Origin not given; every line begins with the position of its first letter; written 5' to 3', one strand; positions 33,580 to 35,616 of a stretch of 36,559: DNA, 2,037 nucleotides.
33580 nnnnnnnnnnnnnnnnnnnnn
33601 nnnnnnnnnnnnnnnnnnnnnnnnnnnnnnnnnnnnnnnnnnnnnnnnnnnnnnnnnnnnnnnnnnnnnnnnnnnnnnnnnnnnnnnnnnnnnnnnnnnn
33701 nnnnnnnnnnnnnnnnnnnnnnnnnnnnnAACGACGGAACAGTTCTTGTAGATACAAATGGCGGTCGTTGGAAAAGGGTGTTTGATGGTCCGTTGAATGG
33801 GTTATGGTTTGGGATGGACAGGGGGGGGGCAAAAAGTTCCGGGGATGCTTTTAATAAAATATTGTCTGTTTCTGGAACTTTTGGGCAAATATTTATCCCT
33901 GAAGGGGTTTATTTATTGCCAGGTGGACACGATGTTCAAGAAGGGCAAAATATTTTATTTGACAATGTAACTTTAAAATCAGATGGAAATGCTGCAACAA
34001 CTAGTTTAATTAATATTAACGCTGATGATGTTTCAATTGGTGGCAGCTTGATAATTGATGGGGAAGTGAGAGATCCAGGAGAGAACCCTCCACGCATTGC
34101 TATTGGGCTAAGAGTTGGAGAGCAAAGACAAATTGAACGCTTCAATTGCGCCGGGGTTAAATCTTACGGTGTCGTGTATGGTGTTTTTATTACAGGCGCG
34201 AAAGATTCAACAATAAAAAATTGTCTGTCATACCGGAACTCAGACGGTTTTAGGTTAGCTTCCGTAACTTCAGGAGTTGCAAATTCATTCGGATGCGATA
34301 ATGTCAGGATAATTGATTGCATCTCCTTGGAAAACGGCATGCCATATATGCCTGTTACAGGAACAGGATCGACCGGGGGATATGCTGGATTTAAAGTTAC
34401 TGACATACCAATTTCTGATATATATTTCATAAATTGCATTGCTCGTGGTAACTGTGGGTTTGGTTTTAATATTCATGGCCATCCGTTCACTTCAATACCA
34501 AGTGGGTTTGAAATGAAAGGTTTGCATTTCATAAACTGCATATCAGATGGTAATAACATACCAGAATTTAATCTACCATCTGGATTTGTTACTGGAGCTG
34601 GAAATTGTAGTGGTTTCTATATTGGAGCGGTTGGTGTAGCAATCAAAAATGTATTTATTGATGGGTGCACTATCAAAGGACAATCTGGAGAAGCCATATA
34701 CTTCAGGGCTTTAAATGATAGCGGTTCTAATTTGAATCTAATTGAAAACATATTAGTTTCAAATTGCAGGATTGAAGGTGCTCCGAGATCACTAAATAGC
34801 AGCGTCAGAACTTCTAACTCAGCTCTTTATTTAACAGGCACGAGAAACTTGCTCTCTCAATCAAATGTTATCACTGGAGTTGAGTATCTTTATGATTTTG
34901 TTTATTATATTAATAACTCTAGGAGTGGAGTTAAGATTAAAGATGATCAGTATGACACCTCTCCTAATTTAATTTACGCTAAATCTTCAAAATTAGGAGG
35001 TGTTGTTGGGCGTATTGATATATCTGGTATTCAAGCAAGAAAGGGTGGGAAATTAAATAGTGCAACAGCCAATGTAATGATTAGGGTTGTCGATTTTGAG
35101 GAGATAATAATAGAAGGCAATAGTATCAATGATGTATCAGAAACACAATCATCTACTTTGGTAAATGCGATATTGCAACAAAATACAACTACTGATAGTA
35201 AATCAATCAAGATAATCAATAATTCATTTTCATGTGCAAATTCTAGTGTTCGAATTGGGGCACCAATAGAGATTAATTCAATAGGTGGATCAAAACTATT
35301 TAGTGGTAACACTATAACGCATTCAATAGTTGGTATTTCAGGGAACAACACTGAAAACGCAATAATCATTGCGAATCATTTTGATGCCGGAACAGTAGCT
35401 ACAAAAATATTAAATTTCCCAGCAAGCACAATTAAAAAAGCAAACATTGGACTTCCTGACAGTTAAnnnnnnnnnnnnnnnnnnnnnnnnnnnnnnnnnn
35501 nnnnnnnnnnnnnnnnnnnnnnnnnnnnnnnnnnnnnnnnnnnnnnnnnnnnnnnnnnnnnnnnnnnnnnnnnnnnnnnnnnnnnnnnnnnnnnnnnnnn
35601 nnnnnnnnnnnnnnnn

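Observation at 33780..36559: Low-GC cassette: swapped tailspike receptor-binding domain plus convergent acyltransferase-3 gene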

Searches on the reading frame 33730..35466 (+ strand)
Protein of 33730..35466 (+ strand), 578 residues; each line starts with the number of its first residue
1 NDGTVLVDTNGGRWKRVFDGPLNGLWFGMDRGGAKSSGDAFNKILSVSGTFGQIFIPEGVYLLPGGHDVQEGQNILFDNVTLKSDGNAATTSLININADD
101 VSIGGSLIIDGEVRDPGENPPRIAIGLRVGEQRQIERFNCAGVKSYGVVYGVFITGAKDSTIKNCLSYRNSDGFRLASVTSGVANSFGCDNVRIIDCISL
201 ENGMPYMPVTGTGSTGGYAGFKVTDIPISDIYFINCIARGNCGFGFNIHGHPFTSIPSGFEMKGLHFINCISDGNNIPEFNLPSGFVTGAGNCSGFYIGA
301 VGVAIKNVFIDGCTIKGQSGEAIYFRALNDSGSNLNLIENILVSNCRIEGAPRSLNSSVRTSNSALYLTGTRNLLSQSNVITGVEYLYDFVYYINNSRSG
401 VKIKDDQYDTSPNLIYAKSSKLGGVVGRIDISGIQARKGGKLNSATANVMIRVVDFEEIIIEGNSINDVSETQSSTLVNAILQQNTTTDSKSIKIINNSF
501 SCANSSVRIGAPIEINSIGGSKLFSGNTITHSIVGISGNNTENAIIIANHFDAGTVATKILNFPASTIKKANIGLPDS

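Call 26: find_homologous_proteins(query=window:33730-35466:+)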
Query window:33730-35466:+ (578 aa): 8 proteins with E <= 0.001 among 8000 candidates.
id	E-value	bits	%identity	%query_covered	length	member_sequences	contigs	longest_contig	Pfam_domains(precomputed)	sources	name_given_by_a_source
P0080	0.0e+0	1276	100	100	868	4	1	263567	PF27114.1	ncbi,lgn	ncbi:hypothetical protein ABKE32_000499 [Escherichia albertii]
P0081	2.7e-170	586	50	100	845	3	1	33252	PF27114.1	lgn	-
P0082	3.1e-158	546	47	100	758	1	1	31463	PF27114.1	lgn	-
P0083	8.6e-158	545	47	100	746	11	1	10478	PF09008.16,PF27114.1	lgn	-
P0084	1.8e-149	517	48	100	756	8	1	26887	PF18668.7,PF27114.1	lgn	-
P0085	6.3e-124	433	42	99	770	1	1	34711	PF18668.7,PF27114.1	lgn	-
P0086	2.6e-123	431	42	99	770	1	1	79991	PF18668.7,PF13229.13,PF27114.1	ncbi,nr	ncbi:TPA: hypothetical protein RG647_RS17030 [Providencia rettgeri]|nr:hypothetical protein [Provide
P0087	5.8e-4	37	47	10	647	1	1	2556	PF27114.1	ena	-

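Call 28: find_encoding_contigs(protein=P0083, flank=6000, max_places=3)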
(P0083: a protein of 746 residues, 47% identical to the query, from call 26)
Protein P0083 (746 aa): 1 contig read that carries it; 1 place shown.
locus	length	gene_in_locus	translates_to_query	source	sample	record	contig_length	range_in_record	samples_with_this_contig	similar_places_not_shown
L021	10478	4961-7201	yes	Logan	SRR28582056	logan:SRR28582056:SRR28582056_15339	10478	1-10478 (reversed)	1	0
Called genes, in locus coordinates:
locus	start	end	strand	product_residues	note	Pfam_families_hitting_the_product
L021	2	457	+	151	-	?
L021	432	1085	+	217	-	PF25688:P22_gp7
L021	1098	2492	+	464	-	PF16928:Inj_translocase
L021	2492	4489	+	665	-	PF26808:Phage_P22_gp16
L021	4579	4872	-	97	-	PF05534:HicB (weak), PF03869:Arc, PF22513:FitA-like_RHH (weak), PF11423:Repressor_Mnt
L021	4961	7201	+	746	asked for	PF09008:Head_binding, PF27114:Phage_tail_beta (weak)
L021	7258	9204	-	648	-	PF01757:Acyl_transf_3, PF19040:SGNH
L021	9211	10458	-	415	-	PF01757:Acyl_transf_3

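Call 29: find_encoding_contigs(protein=P0084, flank=6000, max_places=3)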
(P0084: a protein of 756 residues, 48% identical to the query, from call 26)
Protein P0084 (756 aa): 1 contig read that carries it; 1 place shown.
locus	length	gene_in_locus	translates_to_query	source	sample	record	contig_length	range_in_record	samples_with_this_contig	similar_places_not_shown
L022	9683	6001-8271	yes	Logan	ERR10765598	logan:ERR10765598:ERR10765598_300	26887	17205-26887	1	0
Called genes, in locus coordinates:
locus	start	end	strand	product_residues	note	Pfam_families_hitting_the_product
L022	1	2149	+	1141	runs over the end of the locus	PF20155:TMP_3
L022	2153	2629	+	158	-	-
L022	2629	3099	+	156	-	PF08875:DUF1833 (weak)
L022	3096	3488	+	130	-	PF00877:NLPC_P60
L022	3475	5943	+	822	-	-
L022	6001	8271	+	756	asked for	PF18668:Tail_spike_N, PF27114:Phage_tail_beta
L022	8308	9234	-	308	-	PF01757:Acyl_transf_3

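Call 30: find_encoding_contigs(protein=P0086, flank=6000, max_places=3)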
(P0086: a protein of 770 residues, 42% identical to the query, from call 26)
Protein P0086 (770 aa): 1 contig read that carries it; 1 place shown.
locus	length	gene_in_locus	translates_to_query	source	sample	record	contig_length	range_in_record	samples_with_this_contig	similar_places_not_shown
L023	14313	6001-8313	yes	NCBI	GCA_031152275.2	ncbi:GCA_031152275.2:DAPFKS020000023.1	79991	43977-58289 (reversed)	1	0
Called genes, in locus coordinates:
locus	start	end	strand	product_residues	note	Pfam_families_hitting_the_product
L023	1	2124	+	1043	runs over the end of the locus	PF20155:TMP_3, PF06120:Phage_HK97_TLTM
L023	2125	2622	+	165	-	-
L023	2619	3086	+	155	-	PF08875:DUF1833 (weak)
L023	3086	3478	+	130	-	PF00877:NLPC_P60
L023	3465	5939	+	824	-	-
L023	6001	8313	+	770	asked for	PF18668:Tail_spike_N, PF27114:Phage_tail_beta, PF13229:Beta_helix (weak)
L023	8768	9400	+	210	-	PF01810:LysE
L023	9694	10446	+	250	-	PF04333:MlaA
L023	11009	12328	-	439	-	PF03349:Toluene_X, PF13505:OMP_b-brl (weak)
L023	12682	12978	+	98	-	PF04175:DUF406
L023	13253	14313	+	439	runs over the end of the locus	PF00108:Thiolase_N, PF02803:Thiolase_C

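Call 31: find_encoding_contigs(protein=P0082, flank=6000, max_places=3)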
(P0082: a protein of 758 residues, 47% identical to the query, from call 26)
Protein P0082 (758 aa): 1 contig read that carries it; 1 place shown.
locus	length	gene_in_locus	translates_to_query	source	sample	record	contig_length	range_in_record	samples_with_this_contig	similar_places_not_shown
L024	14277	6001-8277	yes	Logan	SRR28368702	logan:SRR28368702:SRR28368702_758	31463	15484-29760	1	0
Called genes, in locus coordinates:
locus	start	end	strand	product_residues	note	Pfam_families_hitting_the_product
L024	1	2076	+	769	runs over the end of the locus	-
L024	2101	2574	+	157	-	-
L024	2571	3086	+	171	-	PF08875:DUF1833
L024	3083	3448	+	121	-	-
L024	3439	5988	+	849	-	-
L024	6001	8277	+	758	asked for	PF27114:Phage_tail_beta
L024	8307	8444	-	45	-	-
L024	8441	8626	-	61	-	-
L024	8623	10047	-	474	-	PF00176:SNF2-rel_dom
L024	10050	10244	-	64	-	-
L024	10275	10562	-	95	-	-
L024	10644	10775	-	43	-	-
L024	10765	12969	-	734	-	PF00476:DNA_pol_A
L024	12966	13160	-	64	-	-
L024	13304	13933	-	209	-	PF10991:Enc34_ssDNA-bd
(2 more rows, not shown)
